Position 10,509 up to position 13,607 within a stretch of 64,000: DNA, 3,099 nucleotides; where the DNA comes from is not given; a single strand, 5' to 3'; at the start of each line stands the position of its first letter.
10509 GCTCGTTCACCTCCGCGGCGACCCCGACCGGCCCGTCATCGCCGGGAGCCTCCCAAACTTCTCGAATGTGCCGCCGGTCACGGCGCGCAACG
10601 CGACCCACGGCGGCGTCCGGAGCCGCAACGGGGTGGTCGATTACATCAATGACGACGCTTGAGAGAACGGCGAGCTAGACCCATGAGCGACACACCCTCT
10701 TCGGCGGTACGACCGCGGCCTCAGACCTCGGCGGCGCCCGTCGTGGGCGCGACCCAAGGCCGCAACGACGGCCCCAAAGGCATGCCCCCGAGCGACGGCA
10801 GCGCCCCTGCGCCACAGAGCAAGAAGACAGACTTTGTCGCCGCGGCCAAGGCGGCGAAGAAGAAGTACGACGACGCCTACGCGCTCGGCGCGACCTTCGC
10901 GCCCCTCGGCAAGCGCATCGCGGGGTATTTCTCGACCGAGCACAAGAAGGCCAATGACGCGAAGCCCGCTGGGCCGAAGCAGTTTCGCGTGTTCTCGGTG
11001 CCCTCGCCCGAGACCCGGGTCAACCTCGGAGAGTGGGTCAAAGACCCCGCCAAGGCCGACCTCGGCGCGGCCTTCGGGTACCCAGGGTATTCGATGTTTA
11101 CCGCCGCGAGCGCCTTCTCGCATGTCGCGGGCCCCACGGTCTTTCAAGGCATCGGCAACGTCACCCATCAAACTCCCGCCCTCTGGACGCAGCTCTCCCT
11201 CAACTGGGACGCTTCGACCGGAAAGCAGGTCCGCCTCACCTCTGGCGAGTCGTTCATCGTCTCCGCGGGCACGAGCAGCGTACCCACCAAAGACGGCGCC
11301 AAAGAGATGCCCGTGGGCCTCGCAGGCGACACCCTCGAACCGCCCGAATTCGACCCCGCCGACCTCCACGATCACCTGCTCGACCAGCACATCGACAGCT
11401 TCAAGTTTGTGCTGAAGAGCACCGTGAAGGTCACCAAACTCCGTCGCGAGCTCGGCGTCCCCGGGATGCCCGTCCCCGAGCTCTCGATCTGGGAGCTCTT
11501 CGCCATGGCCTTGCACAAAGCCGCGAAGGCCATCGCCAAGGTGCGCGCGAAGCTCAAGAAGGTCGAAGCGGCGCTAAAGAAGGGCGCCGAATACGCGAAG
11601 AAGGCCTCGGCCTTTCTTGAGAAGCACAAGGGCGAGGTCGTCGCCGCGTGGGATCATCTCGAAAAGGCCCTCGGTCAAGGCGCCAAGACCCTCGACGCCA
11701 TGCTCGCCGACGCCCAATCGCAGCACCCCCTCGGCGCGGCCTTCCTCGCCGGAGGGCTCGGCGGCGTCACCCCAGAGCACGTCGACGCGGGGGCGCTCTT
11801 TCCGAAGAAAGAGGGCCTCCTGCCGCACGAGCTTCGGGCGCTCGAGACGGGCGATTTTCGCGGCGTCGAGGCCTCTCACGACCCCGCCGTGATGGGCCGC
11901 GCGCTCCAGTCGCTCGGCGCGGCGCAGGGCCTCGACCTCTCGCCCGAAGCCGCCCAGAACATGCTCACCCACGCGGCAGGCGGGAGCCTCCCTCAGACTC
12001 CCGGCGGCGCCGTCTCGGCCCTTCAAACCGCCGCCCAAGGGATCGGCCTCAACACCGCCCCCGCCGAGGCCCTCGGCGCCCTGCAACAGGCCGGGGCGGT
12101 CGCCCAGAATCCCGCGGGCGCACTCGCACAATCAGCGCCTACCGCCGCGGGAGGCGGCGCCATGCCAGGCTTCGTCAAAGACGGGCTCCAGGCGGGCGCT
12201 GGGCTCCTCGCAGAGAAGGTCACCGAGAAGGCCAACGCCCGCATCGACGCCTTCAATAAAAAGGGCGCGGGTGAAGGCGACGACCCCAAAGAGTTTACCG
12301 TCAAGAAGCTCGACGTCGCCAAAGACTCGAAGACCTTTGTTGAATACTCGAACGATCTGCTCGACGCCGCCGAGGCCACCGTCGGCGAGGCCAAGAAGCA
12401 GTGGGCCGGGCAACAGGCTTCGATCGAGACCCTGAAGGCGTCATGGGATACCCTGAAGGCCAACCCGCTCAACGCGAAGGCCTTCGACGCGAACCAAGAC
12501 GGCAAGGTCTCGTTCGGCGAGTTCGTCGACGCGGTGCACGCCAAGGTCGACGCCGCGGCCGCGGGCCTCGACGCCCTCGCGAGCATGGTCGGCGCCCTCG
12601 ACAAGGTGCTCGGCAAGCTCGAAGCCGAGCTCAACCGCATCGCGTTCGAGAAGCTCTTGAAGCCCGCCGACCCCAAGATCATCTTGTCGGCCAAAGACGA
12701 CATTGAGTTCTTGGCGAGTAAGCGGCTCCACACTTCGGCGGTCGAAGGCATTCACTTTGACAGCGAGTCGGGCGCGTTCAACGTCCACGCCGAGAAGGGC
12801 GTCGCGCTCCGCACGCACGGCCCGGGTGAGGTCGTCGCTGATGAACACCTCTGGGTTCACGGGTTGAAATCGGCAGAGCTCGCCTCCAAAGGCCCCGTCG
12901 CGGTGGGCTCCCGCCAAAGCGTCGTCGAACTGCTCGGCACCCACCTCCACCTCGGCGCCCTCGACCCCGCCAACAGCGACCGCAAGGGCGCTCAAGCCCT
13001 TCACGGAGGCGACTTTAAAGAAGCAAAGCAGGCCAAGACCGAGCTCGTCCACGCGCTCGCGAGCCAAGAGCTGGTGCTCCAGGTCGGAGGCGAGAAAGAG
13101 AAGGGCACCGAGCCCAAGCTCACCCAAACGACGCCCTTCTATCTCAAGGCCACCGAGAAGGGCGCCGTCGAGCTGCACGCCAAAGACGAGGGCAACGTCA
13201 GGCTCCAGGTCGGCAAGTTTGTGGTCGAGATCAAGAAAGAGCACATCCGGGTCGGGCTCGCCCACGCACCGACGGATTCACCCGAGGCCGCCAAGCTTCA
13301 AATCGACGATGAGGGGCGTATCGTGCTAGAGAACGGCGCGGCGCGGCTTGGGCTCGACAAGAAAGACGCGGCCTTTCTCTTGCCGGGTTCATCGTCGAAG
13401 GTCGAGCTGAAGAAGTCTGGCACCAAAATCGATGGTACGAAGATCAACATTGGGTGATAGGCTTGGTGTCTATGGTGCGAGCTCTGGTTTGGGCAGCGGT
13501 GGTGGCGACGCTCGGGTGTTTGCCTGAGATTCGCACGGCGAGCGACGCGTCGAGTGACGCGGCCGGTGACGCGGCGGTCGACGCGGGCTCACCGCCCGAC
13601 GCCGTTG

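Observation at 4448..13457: Orphan T6SS spike island with atypical gene order (DUF2169-PRP fusion, PRP, PAAR-like, VgrG, large tail gene)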

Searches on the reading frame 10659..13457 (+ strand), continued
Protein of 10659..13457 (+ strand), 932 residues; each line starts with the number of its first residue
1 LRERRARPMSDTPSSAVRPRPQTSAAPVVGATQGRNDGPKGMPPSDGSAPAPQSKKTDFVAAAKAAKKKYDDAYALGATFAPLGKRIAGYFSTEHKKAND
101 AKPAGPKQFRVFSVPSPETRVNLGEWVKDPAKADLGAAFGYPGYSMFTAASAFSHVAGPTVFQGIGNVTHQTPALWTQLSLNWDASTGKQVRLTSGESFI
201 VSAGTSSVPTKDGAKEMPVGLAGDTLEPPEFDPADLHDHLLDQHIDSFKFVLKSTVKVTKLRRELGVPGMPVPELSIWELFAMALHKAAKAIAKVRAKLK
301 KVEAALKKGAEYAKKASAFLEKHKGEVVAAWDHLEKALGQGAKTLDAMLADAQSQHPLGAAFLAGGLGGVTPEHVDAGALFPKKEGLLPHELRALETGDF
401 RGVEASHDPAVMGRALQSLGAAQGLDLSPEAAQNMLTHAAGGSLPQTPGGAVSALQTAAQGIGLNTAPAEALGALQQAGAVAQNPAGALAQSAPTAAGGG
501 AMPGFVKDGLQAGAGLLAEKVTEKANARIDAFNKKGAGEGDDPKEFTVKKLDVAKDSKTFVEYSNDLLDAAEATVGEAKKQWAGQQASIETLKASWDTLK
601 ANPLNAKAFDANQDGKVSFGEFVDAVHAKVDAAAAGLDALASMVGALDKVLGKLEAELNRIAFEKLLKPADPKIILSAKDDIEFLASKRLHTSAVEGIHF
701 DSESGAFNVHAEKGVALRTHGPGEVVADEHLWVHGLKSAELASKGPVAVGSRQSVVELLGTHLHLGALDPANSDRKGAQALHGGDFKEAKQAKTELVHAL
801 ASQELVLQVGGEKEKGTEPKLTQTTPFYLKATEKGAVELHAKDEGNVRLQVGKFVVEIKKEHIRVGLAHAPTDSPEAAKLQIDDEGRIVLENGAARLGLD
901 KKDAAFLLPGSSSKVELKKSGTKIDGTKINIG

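Call 63: predict_structure(alignment_id=A1)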
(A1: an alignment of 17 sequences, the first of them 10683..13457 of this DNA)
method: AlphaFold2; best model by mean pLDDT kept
length: 924 residues; sequences in the alignment: 17
mean_pLDDT: 55.9   pTM: 0.47
mean pLDDT of the five models: 55.9, 55.2, 50.7, 50.6, 47.9
residues with pLDDT >= 90: 0; 70-90: 280; 50-70: 278; < 50: 366
segments of 3 or more residues with pLDDT < 50: 1-59, 61-184, 186-188, 196-223, 347-457, 473-503
pLDDT, mean of each block of 10 residues (from residue 1): 25 28 28 31 35 46 43 36 28 30 29 34 36 33 38 28 39 43 48 48 38 37 58 74 73 60 78 81 79 80 81 80 72 63 47 32 27 26 31 27 29 26 33 28 39 43 53 48 40 41 52 76 74 74 78 74 72 78 79 68 77 80 80 78 81 80 59 64 69 62 69 68 68 64 62 63 65 62 64 63 60 71 74 70 76 75 68 68 65 64 63 63 49
secondary structure, 60 per line:
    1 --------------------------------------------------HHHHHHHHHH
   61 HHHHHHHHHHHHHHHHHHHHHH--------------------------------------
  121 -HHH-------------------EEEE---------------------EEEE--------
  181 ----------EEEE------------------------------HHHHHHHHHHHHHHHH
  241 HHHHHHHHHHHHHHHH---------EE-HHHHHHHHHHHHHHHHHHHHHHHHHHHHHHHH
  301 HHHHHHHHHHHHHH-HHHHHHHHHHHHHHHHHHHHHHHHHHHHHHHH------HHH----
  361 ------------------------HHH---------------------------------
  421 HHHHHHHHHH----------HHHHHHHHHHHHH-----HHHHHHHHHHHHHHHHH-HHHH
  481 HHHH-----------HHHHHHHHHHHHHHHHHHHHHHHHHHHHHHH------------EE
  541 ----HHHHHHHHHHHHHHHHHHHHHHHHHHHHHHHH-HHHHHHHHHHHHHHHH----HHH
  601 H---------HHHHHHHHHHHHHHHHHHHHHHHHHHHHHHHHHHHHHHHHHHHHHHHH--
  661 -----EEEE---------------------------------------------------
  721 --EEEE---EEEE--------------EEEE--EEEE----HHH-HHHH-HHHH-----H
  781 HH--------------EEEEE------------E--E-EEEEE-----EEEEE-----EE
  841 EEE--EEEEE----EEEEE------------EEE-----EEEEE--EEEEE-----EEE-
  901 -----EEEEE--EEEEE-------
elements in order (helices of 4 or more, strands of 3 or more residues): H51-82 E144-147 E169-172 E191-194 H225-256 H269-314 H316-347 H421-430 H441-453 H459-475 H477-484 H496-526 H545-576 H578-593 H598-601 H611-658 E666-669 E723-726 E730-733 E748-751 E754-757 H766-769 H771-774 E797-801 E819-823 E829-833 E839-843 E846-850 E855-859 E872-874 E880-884 E887-891 E897-899 E906-910 E913-917

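Call 65: fold_search(model_id=the predicted structure, library=pdb)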
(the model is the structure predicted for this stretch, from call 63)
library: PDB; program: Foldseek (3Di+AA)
matches with E <= 10: 188; with E <= 0.001: 0
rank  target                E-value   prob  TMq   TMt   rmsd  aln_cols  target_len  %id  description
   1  5n4a                  2.1e-01  0.33  0.05  0.07  12.8       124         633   15  Crystal structure of Chlamydomonas IFT80 (released 2018-02-28)
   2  5nxh_A                2.3e-01  0.12  0.05  0.08  25.2       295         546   12  Crystal structure of the carboxy-terminal region of the bacteriophage T4 proximal long tail fibre protein gp34, residu (released 2017-07-12)
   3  7a0g_BBB              2.6e-01  0.35  0.09  0.23  23.7       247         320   10  Structure of the SmhB pore of the tripartite alpha-pore forming toxin, Smh, from Serratia marcescens. (released 2021-03-31)
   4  7n6g_3W               2.6e-01  0.15  0.09  0.18  38.9       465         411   14  C1 of central pair (released 2022-05-18)
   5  7a0g_DDD              3.4e-01  0.15  0.08  0.18  22.7       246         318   11  Structure of the SmhB pore of the tripartite alpha-pore forming toxin, Smh, from Serratia marcescens. (released 2021-03-31)
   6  7a0g_III              3.4e-01  0.14  0.08  0.18  22.7       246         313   12  Structure of the SmhB pore of the tripartite alpha-pore forming toxin, Smh, from Serratia marcescens. (released 2021-03-31)
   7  7a26_CCC              3.6e-01  0.13  0.06  0.14  22.1       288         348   14  Structure of soluble SmhA crystal form 1 of the tripartite alpha-pore forming toxin, Smh, from Serratia marcescens. (released 2021-03-31)
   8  7a26_HHH              4.7e-01  0.12  0.06  0.14  21.7       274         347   15  Structure of soluble SmhA crystal form 1 of the tripartite alpha-pore forming toxin, Smh, from Serratia marcescens. (released 2021-03-31)
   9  1ek9_A                5.2e-01  0.11  0.06  0.11  18.9       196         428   14  2.1A X-RAY STRUCTURE OF TOLC: AN INTEGRAL OUTER MEMBRANE PROTEIN AND EFFLUX PUMP COMPONENT FROM ESCHERICHIA COLI (released 2000-06-28)
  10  7a26_EEE              5.5e-01  0.11  0.06  0.14  22.7       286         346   14  Structure of soluble SmhA crystal form 1 of the tripartite alpha-pore forming toxin, Smh, from Serratia marcescens. (released 2021-03-31)
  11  6gy7_A                5.5e-01  0.09  0.06  0.13  26.0       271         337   14  Crystal structure of XaxB from Xenorhabdus nematophil (released 2018-07-25)
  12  5ng5_C                5.8e-01  0.33  0.08  0.16  18.8       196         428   13  multi-drug efflux; membrane transport; RND superfamily; Drug resistance (released 2017-04-19)
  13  7a26_BBB              5.8e-01  0.10  0.06  0.14  22.8       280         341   13  Structure of soluble SmhA crystal form 1 of the tripartite alpha-pore forming toxin, Smh, from Serratia marcescens. (released 2021-03-31)
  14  12dl_PA               6.1e-01  0.14  0.05  0.09  12.7       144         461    6  Native structure of the cytoplasmic lattice (CPL) asymmetric unit from mouse MII eggs (released 2026-04-08)
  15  6r1j_J                6.1e-01  0.06  0.05  0.15  23.7       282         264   14  Structure of the soluble AhlC triple head mutant of the tripartite alpha-pore forming toxin, AHL, from Aeromonas hydro (released 2019-07-10)
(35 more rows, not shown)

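Call 105: search_protein_families(library=pfam, proteins=[P0011, P0013], max_evalue=1)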
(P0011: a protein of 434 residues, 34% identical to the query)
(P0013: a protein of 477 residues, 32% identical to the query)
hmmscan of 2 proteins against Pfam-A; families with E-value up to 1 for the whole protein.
P0011 (434 aa): 3 families
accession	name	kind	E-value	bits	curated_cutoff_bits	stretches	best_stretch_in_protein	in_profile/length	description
PF07873.16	YabP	-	0.041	14.1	27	1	331-385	2-55/64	YabP family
PF22891.2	KH_PNO1_2nd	-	0.2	12.3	27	0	312-355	15-58/90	Eukaryotic type KH-domain (KH-domain type I) (327.11.2)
PF11773.13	ComGE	-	0.51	10.7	25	0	334-389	23-78/82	Competence system putative prepilin ComGE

P0013 (477 aa): 2 families
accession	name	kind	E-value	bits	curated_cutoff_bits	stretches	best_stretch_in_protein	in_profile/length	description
PF12059.13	DUF3540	-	6.7e-05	23.3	27.9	1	220-338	70-188/199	Protein of unknown function (DUF3540)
PF10106.14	DUF2345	-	0.00041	20.6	30.7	1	211-329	13-119/151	Uncharacterized protein conserved in bacteria (DUF2345)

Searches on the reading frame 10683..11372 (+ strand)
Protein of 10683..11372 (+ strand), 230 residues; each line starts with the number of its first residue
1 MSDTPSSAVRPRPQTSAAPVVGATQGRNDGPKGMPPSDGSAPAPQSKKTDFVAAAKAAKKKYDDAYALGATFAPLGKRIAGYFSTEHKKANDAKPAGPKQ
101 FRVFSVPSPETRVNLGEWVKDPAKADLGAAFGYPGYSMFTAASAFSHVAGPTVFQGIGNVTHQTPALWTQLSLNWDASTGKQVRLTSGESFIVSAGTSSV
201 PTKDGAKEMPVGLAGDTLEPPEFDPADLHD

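Call 105: search_protein_families(library=pfam, proteins=[window:10683-11372:+], max_evalue=1)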
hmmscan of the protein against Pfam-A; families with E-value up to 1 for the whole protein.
window:10683-11372:+ (230 aa): 3 families
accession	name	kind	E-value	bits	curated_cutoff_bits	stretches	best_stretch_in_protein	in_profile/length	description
PF15585.11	Imm7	-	0.069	13.9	25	1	51-106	54-108/130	Immunity protein 7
PF08140.16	Cuticle_1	-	0.15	12.5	27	1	179-205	9-35/40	Crustacean cuticle protein repeat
PF21621.3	MPI_cupin_dom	-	0.19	12.2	27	1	179-200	45-66/79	Mannose-6-phosphate isomerase, cupin domain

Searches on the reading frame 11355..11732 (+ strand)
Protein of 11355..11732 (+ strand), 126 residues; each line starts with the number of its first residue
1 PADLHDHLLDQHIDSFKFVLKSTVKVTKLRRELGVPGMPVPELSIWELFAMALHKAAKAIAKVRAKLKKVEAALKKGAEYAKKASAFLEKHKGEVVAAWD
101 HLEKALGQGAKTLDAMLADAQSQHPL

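Call 105: search_protein_families(library=pfam, proteins=[window:11355-11732:+], max_evalue=1)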
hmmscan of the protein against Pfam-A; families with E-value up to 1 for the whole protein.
window:11355-11732:+ (126 aa): 9 families
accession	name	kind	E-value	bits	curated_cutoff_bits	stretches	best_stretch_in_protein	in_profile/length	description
PF09090.17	MIF4G_like_2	-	0.031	14.2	22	1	42-96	149-206/263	MIF4G like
PF19691.4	DUF6192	-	0.052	13.6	27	0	77-118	201-242/248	Family of unknown function (DUF6192)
PF20072.4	DUF6468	-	0.053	14.1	26.9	1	49-106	15-72/76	Domain of unknown function (DUF6468)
PF05816.16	TelA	-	0.054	13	30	1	52-116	84-301/332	Toxic anion resistance protein (TelA)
PF13410.11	GST_C_2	-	0.086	13.4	24.9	0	88-109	4-25/69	Glutathione S-transferase, C-terminal domain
PF07926.17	TPR_MLP1_2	-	0.088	13.3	36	1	55-123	54-118/129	TPR/MLP1/MLP2-like protein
PF00936.24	BMC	-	0.091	13.2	24.5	1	48-91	28-70/75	BMC domain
PF24611.2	Spectrin_Anc-1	-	0.15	12.8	33.2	1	44-95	11-62/115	Nuclear anchorage protein 1, spectrin-like repeat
PF21638.2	SDA1_C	-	0.38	11.6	27.5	1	49-83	14-45/46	SDA1, C-terminal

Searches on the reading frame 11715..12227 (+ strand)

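Call 105: search_protein_families(library=pfam, proteins=[window:11715-12227:+], max_evalue=1)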
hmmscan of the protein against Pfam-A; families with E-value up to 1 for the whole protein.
window:11715-12227:+ (171 aa): 1 family
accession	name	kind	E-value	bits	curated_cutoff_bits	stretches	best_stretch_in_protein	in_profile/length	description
PF08383.16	Maf_N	-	0.67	10.1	27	0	65-84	14-32/34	Maf N-terminal region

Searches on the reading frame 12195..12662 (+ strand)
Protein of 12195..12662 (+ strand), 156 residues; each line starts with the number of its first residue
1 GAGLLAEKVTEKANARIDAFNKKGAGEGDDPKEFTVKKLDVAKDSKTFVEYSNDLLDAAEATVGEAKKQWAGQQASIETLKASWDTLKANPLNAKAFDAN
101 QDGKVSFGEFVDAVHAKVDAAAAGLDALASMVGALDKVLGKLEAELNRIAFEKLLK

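Call 105: search_protein_families(library=pfam, proteins=[window:12195-12662:+], max_evalue=1)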
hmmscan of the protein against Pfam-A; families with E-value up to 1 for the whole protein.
window:12195-12662:+ (156 aa): 7 families
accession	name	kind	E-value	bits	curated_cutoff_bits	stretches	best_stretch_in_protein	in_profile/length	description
PF00036.39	EF-hand_1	-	0.0001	22.1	25.4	1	95-115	7-27/29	EF hand domain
PF13202.12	EF-hand_5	-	0.00086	19.1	25.9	1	95-110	6-21/25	EF hand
PF13833.12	EF-hand_8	-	0.012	15.7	28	1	95-114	32-51/54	EF-hand domain pair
PF13499.12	EF-hand_7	-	0.015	16.1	30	1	95-113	47-65/67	EF-hand domain pair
PF13405.12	EF-hand_6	-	0.025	14.8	25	1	95-114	7-26/30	EF-hand domain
PF00404.24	Dockerin_1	-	0.15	12.8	22.9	1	87-106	26-45/57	Dockerin type I domain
PF23991.1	DUF7310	-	0.26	12.2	40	1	109-144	30-65/83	Coiled-coil region of unknown function (DUF7310)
